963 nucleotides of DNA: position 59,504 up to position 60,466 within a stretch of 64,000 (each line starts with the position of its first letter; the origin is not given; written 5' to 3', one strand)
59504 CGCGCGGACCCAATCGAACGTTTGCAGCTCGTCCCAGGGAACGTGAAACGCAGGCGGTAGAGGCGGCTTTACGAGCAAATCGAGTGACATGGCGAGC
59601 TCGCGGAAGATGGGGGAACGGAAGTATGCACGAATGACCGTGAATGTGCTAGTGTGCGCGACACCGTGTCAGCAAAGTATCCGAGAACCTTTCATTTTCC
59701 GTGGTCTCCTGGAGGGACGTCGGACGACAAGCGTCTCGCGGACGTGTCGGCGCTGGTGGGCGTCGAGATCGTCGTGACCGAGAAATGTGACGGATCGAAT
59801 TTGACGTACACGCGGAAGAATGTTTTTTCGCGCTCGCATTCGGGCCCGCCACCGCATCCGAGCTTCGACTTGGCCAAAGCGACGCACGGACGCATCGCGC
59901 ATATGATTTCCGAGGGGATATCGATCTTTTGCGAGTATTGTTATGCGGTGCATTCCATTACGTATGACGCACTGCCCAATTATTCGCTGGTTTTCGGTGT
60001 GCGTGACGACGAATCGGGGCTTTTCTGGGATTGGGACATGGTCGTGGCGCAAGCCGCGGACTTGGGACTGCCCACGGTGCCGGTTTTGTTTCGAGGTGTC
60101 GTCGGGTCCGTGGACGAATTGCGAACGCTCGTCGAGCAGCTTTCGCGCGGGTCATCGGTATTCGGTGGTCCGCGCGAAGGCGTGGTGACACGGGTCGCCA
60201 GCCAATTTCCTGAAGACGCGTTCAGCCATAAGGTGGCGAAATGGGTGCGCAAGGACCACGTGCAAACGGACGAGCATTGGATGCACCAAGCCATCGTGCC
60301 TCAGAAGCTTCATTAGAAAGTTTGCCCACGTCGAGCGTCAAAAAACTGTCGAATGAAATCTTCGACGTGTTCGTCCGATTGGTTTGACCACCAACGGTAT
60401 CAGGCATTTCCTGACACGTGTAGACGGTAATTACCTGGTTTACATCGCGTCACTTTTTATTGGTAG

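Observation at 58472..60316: Divergent HD-Pnk (phosphoesterase-kinase) and RNA ligase pair: a putative RNA end-healing and sealing repair cassette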

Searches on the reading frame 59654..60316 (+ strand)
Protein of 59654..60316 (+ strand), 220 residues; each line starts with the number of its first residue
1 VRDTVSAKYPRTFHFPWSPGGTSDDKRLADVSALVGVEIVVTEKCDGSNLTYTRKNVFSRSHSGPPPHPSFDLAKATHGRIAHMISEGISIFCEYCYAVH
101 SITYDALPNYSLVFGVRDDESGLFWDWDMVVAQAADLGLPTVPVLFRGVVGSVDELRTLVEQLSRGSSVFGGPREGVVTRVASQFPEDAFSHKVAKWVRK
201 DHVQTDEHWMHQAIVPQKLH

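Call 3: search_protein_families(library=pfam, proteins=[window:59654-60316:+], max_evalue=0.1)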
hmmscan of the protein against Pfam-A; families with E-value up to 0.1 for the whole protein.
window:59654-60316:+ (220 aa): 1 family
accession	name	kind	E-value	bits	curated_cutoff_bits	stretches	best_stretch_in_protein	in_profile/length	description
PF09414.15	RNA_ligase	-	8.8e-29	101.3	27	1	38-198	2-171/171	RNA ligase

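Call 4: search_protein_families(library=ncbifam, proteins=[window:59654-60316:+], max_evalue=0.1)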
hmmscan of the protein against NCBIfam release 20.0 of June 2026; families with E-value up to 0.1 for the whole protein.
window:59654-60316:+ (220 aa): 0 families

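Call 6: search_solved_structures(query=window:59654-60316:+, max_evalue=1, show_alignments=3)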
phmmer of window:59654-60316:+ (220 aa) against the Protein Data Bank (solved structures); distinct sequences matched with E-value up to 1: 0.

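Call 8: search_protein_families(library=padloc, proteins=[window:59654-60316:+], max_evalue=0.01)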
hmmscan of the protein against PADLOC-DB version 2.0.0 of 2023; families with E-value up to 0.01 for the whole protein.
window:59654-60316:+ (220 aa): 1 family
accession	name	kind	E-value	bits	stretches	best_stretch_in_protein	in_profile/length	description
PDLC04158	HEC-07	-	0.00017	18.3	1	150-208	211-270/526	-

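Call 15: find_homologous_proteins(query=window:59654-60316:+, max_evalue=0.00001)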
Query window:59654-60316:+ (220 aa): 1083 proteins with E <= 0.00001 among 1463 candidates; the best 120 are listed.
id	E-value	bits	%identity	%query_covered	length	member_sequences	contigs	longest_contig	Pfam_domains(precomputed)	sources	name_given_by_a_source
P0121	7.6e-146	501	99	100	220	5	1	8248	PF09414.16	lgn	-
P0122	6.1e-126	436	86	98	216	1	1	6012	PF09414.16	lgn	-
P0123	6.0e-125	433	85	98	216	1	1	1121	PF09414.16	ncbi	-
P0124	1.0e-124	432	87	98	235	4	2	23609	PF09414.16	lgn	-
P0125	1.6e-124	432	85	98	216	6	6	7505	PF09414.16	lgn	-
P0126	5.1e-123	427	84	98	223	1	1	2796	PF09414.16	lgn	-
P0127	7.8e-123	426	84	98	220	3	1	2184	PF09414.16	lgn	-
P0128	4.0e-122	424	84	99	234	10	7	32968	PF09414.16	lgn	-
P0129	5.6e-122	423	84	98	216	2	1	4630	PF09414.16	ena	-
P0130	1.3e-120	419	83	98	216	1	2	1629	PF09414.16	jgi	jgi:hypothetical protein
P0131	5.2e-120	417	84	98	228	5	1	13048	PF09414.16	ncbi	-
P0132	7.5e-120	416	81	98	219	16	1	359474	PF09414.16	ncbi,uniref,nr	ncbi:RNA ligase family protein [Polyangium sp. 15x6]|uniref:RNA ligase family protein n=1 Tax=Polyan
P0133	1.1e-119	416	81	98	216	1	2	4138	PF09414.16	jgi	jgi:hypothetical protein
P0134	1.4e-117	409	81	98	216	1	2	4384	PF09414.16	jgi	-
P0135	1.2e-116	406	79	98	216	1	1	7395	PF09414.16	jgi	jgi:hypothetical protein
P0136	5.2e-116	404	80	98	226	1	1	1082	PF09414.16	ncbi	-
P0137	1.7e-115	402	80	98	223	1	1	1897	PF09414.16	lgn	-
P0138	1.4e-114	399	78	98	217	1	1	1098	PF09414.16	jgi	jgi:hypothetical protein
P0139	1.6e-114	399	79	98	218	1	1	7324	PF09414.16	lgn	-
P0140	1.3e-113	396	77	98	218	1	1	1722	PF09414.16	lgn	-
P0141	3.9e-113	394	79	98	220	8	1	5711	PF09414.16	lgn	-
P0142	4.3e-113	394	78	98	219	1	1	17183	PF09414.16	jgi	jgi:hypothetical protein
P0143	5.6e-113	394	77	98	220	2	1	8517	PF09414.16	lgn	-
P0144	6.6e-113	394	77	98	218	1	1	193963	PF09414.16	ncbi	-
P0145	2.2e-112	392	77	98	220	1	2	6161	PF09414.16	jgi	jgi:hypothetical protein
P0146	2.4e-112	392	76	98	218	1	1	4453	PF09414.16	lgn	-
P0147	4.7e-112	391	76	98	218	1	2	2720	PF09414.16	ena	-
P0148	6.4e-112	390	75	100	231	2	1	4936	PF09414.16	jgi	jgi:RNA ligase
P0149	7.4e-112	390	77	98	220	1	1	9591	PF09414.16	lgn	-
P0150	1.9e-111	389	78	98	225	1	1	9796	PF09414.16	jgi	jgi:hypothetical protein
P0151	2.3e-111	389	79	98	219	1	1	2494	PF09414.16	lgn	-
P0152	4.6e-111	388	76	98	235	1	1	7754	PF09414.16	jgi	jgi:hypothetical protein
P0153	6.4e-111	387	75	98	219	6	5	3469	PF09414.16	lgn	-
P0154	6.4e-111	387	77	98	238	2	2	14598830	PF09414.16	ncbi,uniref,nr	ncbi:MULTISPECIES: RNA ligase family protein [Sorangium]|uniref:RNA ligase domain-containing protein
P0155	2.9e-110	385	75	98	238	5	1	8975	PF09414.16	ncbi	-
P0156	3.2e-110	385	76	98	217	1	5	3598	PF09414.16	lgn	-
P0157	3.7e-110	385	76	98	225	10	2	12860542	PF09414.16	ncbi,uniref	ncbi:RNA ligase family protein [Sorangium cellulosum]|uniref:RNA ligase family protein n=1 Tax=Soran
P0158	4.4e-110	384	75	98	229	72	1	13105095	PF09414.16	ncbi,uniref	ncbi:RNA ligase family protein [Sorangium sp. So ce367]|uniref:RNA ligase family protein n=1 Tax=Sor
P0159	4.6e-110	384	76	98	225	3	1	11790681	PF09414.16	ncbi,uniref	ncbi:RNA ligase family protein [Sorangium sp. So ce590]|uniref:RNA ligase family protein n=1 Tax=Sor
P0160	4.7e-110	384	78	98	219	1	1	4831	PF09414.16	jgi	jgi:hypothetical protein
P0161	8.5e-110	383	76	98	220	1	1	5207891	PF09414.16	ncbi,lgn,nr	ncbi:MAG: RNA ligase family protein [Polyangiaceae bacterium]|nr:RNA ligase family protein [Polyangi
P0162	1.1e-109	383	74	98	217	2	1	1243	PF09414.16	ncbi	-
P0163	1.2e-109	383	74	98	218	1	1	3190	PF09414.16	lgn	-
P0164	1.2e-109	383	77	98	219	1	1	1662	PF09414.16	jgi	-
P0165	1.6e-109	383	76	98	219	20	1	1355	PF09414.16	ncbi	-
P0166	2.2e-109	382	76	98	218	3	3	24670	PF09414.16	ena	-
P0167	3.3e-109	382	75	98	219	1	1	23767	PF09414.16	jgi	jgi:hypothetical protein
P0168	6.0e-109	381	75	98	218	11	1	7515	PF09414.16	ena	-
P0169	6.2e-109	381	73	98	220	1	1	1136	PF09414.16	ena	-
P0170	8.3e-109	380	75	98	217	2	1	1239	PF09414.16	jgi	jgi:hypothetical protein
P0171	1.0e-108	380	76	98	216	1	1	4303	PF09414.16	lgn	-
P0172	1.1e-108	380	74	100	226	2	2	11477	PF09414.16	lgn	-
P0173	2.1e-108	379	76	98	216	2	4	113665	PF09414.16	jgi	jgi:hypothetical protein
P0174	2.9e-108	378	76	98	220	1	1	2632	PF09414.16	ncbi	-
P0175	2.9e-108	378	75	98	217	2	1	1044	PF09414.16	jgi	jgi:hypothetical protein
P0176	3.0e-108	378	72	98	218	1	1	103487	PF09414.16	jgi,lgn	jgi:hypothetical protein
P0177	3.6e-108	378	74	99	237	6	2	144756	PF09414.16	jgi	jgi:hypothetical protein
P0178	1.0e-107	377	75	98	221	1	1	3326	PF09414.16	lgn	-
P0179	1.2e-107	376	77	98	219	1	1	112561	PF09414.16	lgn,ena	-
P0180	2.1e-107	376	76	98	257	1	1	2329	PF09414.16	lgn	-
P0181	5.0e-107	374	76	98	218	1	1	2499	PF09414.16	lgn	-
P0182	5.5e-107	374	74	98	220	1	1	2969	PF09414.16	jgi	jgi:hypothetical protein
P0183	7.0e-107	374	74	98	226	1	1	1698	PF09414.16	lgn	-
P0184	9.1e-107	374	75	98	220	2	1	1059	PF09414.16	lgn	-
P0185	1.5e-106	373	74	98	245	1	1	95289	PF09414.16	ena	-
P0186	1.6e-106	373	73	98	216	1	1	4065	PF09414.16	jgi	jgi:hypothetical protein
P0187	3.8e-106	372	73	98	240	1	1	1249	PF09414.16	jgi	jgi:hypothetical protein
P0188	4.5e-106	371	73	98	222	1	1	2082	PF09414.16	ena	-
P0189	5.0e-106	371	73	98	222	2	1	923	PF09414.16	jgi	-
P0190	6.4e-106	371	74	98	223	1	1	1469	PF09414.16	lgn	-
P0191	6.5e-106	371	84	87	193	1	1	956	PF09414.16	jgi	-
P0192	8.1e-106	370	73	98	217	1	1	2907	PF09414.16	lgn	-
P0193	8.5e-106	370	72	98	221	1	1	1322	PF09414.16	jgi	jgi:hypothetical protein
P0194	9.0e-106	370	73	98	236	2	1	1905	PF09414.16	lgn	-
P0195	1.5e-105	370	73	98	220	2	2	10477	PF09414.16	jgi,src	jgi:hypothetical protein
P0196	1.8e-105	369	74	98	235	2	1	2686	PF09414.16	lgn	-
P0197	2.3e-105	369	73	98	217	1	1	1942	PF09414.16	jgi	jgi:hypothetical protein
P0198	2.4e-105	369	73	98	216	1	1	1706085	PF09414.16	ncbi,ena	-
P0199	3.4e-105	368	73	98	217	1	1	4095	PF09414.16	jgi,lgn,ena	-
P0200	3.8e-105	368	72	98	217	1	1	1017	PF09414.16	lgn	-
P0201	4.8e-105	368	72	98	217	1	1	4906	PF09414.16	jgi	jgi:hypothetical protein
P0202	5.1e-105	368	71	98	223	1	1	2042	PF09414.16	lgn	-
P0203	6.1e-105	368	73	98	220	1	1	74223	PF09414.16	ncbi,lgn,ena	-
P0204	7.5e-105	367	73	98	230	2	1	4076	PF09414.16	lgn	-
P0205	8.9e-105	367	73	98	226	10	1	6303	PF09414.16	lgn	-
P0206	9.3e-105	367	72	98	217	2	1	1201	PF09414.16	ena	-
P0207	9.3e-105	367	73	98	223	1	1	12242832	PF09414.16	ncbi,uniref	ncbi:RNA ligase family protein [Pendulispora albinea]|uniref:RNA ligase family protein n=1 Tax=Pendu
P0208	1.1e-104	367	73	98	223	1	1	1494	PF09414.16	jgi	jgi:hypothetical protein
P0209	1.8e-104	366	73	98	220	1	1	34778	PF09414.16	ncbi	-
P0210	1.9e-104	366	73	98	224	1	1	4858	PF09414.16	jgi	jgi:hypothetical protein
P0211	2.0e-104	366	73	98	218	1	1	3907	PF09414.16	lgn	-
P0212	2.0e-104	366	73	98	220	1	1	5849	PF09414.16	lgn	-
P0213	2.4e-104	366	72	98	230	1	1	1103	PF09414.16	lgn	-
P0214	2.4e-104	366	72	98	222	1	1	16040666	PF09414.16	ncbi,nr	ncbi:Hypothetical protein A7982_11185 [Minicystis rosea]|nr:Hypothetical protein A7982_11185 [Minicy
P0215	2.7e-104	366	72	98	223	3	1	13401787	PF09414.16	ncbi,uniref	ncbi:RNA ligase family protein [Pendulispora brunnea]|uniref:RNA ligase family protein n=1 Tax=Pendu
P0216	3.0e-104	365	73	98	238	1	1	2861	PF09414.16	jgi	-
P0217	3.2e-104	365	72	98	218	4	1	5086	PF09414.16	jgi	jgi:hypothetical protein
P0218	3.6e-104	365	72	98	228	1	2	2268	PF09414.16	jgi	jgi:hypothetical protein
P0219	3.9e-104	365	74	98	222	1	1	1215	PF09414.16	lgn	-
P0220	5.8e-104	364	72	98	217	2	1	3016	PF09414.16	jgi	jgi:hypothetical protein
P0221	6.1e-104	364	73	98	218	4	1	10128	PF09414.16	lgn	-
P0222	1.2e-103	363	73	98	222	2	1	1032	PF09414.16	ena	-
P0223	2.5e-103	362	72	98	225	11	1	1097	PF09414.16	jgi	jgi:hypothetical protein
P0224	4.6e-103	361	72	98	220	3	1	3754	PF09414.16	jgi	jgi:RNA ligase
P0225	8.2e-103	361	73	98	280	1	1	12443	PF09414.16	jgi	jgi:hypothetical protein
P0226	8.9e-103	361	72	98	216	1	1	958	PF09414.16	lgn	-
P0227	1.1e-102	360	70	98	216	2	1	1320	PF09414.16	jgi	jgi:hypothetical protein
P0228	1.4e-102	360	71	98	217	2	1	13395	PF09414.16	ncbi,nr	ncbi:MAG TPA: RNA ligase family protein [Polyangiaceae bacterium]|nr:RNA ligase family protein [Poly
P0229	1.6e-102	360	73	98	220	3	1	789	PF09414.16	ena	-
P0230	1.7e-102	360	73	98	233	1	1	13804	PF09414.16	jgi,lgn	-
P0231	1.8e-102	360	73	98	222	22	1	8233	PF09414.16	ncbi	-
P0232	3.0e-102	359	70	98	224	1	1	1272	PF09414.16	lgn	-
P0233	3.9e-102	358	71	98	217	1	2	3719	PF09414.16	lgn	-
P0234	4.6e-102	358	71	98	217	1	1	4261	PF09414.16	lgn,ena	-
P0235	6.0e-102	358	73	98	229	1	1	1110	PF09414.16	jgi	jgi:hypothetical protein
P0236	7.7e-102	357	71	98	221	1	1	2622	PF09414.16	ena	-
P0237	8.9e-102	357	70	98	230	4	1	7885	PF09414.16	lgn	-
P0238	1.1e-101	357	72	98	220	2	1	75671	PF09414.16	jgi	jgi:RNA ligase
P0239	1.1e-101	357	69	98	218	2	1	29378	PF09414.16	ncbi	ncbi:MAG: RNA ligase family protein [Polyangiaceae bacterium]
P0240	1.3e-101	357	72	98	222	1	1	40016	PF09414.16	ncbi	ncbi:MAG: RNA ligase family protein [Byssovorax sp.]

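Call 17: search_dna_similar(query=window:59654-60316:+, collection=plasmids, mode=protein, max_rows=30, max_evalue=0.00001)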
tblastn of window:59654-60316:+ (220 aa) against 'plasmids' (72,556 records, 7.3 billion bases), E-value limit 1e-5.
Records with a match: 63; places in all: 63; records where one place covers at least 80% of the query: 61.
Best place of each record, by identity: <60% 63.
By first word of the organism name: Deinococcus 18; Aeromonas 6; Bacillus 4; Pseudomonas 4; Vibrio 4; Streptomyces 4; Rhodovulum 3; Embleya 2; Bosea 2; Proteus 2; and 14 more.
By predicted mobility (MOB-suite, as given by PLSDB): non-mobilizable 35; mobilizable 21; conjugative 7.
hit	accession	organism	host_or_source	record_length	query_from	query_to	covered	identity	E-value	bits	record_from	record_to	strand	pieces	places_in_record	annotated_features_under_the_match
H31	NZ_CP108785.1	Embleya sp. NBC_00888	-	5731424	9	219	96%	44.1%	9e-37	143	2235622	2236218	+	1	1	none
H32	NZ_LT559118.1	Nonomuraea gerenzanensis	-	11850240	9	217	95%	44.3%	1e-37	145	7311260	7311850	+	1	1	none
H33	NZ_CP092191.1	Deinococcus sp. KNUC1210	Setaria viridis,cell ...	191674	5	219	98%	42.3%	3e-36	141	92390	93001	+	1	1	RNA ligase family protein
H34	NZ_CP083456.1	Deinococcus taeanensis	whole organism,coastal dune soil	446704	8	217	95%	41.9%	1e-30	125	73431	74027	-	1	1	RNA ligase family protein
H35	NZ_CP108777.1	Embleya sp. NBC_00896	-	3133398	9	215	94%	42.1%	2e-32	130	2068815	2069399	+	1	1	none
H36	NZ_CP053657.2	Bacillus cereus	culture,soil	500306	7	219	97%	40.8%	1e-37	145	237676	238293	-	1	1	RNA ligase family protein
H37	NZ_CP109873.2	Bacillus cereus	pepper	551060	7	219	97%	40.8%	1e-37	145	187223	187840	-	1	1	RNA ligase family protein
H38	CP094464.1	Deinococcus radiodurans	prokaryote,soil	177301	5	219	98%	40.5%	8e-34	134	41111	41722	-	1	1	RNA ligase family protein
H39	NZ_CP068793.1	Deinococcus radiodurans R1 = ATCC 13939 = DSM 20539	cell culture,Orsay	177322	5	219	98%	40.5%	8e-34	134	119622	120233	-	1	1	RNA ligase family protein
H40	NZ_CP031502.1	Deinococcus radiodurans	Single cell,Irradiated ground pork and ...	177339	5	219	98%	40.5%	8e-34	134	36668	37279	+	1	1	RNA ligase family protein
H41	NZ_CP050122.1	Deinococcus radiodurans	whole organism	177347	5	219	98%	40.5%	8e-34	134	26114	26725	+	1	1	RNA ligase family protein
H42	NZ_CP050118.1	Deinococcus radiodurans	whole organism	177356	5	219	98%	40.5%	8e-34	134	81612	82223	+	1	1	RNA ligase family protein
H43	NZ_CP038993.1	Deinococcus radiodurans R1 = ATCC 13939 = DSM 20539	cell culture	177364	5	219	98%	40.5%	8e-34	134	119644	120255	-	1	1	RNA ligase family protein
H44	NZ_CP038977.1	Deinococcus radiodurans R1 = ATCC 13939 = DSM 20539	cell culture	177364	5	219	98%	40.5%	8e-34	134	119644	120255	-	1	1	RNA ligase family protein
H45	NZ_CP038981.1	Deinococcus radiodurans R1 = ATCC 13939 = DSM 20539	cell culture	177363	5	219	98%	40.5%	8e-34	134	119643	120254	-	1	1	RNA ligase family protein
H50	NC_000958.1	Deinococcus radiodurans R1 = ATCC 13939 = DSM 20539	-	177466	5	219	98%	40.5%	8e-34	134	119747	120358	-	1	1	RNA ligase family protein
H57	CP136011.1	Pseudomonas sp. FeN3W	cell culture,marine sediment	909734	8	220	97%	38.0%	2e-27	116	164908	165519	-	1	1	RNA ligase family protein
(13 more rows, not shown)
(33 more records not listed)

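Call 18: get_annotated_region(hit=H50, flank=5000)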
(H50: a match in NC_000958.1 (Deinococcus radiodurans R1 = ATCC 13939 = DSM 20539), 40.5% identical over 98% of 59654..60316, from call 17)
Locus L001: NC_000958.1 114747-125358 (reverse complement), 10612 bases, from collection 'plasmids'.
description: Deinococcus radiodurans R1 = ATCC 13939 = DSM 20539 plasmid MP1, complete sequence
organism: Deinococcus radiodurans R1 = ATCC 13939 = DSM 20539 (NCBI taxid 243230)
taxonomy: Bacteria; Deinococcota; Deinococci; Deinococcales; Deinococcaceae; Deinococcus; Deinococcus radiodurans; Deinococcus radiodurans R1 = ATCC 13939 = DSM 20539
host: -; source: -; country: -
typing (MOB-suite, as given by PLSDB): mobilizable; relaxase MOBP
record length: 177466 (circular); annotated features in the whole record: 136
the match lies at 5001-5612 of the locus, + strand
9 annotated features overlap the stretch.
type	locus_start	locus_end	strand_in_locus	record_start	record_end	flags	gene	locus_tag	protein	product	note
CDS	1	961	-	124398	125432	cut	-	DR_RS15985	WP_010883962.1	site-specific integrase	GO:0015074 - DNA integration [Evidence IEA]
CDS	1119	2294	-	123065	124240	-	-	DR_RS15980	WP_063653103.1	IS4-like element ISDra7 family transposase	GO:0006313 - DNA transposition [Evidence IEA]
CDS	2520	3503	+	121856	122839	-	-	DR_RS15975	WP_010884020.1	IS4-like element ISDra1 family transposase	GO:0006313 - DNA transposition [Evidence IEA]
CDS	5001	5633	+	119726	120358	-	-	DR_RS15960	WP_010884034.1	RNA ligase family protein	-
CDS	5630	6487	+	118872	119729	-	-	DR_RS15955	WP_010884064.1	TIGR02452 family protein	-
CDS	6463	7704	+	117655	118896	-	-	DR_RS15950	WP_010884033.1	AAA family ATPase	-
CDS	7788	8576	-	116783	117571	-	-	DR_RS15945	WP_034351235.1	alpha/beta fold hydrolase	-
CDS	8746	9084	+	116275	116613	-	-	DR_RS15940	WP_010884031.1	hypothetical protein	-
CDS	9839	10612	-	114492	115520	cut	-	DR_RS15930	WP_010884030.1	RNA ligase (ATP)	-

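Call 19: get_annotated_region(hit=H57, flank=5000)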
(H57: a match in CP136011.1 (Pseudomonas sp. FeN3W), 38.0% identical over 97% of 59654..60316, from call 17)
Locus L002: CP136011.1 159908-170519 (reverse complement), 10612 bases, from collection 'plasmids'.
description: Pseudomonas sp. FeN3W plasmid unnamed, complete sequence
organism: Pseudomonas sp. FeN3W (NCBI taxid 3035478)
taxonomy: Bacteria; Pseudomonadota; Gammaproteobacteria; Pseudomonadales; Pseudomonadaceae; Pseudomonas; Pseudomonas sp. FeN3W
host: -; source: cell culture,marine sediment; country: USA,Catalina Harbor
typing (MOB-suite, as given by PLSDB): non-mobilizable
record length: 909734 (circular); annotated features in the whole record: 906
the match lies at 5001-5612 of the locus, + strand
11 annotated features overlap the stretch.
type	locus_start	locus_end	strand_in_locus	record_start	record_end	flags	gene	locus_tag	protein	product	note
CDS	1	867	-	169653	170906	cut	-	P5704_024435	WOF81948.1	Y-family DNA polymerase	-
CDS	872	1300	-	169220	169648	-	umuD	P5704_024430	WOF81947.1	translesion error-prone DNA polymerase V autoproteolytic subunit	-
CDS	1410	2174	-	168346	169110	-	-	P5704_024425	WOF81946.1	Fic family protein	-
CDS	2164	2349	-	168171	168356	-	-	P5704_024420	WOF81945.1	hypothetical protein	-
CDS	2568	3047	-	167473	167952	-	-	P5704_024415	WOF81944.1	regulatory protein RecX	-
CDS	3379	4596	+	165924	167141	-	-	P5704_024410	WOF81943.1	AAA family ATPase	-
CDS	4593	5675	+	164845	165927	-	-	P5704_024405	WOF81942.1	RNA ligase family protein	-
CDS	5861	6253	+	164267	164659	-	-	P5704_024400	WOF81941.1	hypothetical protein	-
CDS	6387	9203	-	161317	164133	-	-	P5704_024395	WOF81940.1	DEAD/DEAH box helicase family protein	-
CDS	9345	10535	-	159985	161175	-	-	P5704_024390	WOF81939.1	hypothetical protein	-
CDS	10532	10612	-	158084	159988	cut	-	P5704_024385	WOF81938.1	class I SAM-dependent DNA methyltransferase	-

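Call 32: search_protein_representatives(protein=window:59654-60316:+)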
Query: 220 residues. Proteins with E-value up to 0.001 (for the whole library): 2261; up to 1e-10: 1108; up to 1e-30: 253. The best 150 are listed.
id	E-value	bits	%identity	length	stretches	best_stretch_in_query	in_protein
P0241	1.1e-80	286.5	80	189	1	6-152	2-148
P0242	1.7e-66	240.2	55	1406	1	4-216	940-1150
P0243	2.6e-63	229.8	82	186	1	5-124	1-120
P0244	1.3e-60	221.0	51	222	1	6-215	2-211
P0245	1.4e-59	217.5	50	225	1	5-217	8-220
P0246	6.3e-59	215.4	70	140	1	84-219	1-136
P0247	1.5e-58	214.2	50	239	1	8-215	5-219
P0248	2.2e-57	210.4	48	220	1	6-219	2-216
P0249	1.2e-56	208.0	49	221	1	7-219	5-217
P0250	1.5e-56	207.7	56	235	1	6-216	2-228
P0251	2.0e-56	207.3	49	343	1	5-219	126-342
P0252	3.9e-56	206.3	46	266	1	7-219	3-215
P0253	5.9e-56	205.7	60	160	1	6-159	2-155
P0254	2.8e-55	203.5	51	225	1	6-219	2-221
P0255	3.7e-55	203.1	50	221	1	6-219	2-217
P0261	5.2e-54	199.4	47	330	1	6-219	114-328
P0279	2.7e-49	183.9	48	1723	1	7-219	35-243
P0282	2.5e-48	180.8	37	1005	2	6-210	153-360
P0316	2.8e-42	161.0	48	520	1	6-219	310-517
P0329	3.0e-40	154.3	49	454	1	8-217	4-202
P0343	2.0e-39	151.6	48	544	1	7-216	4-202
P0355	2.2e-38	148.3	44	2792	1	3-219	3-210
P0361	4.3e-38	147.3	47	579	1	7-218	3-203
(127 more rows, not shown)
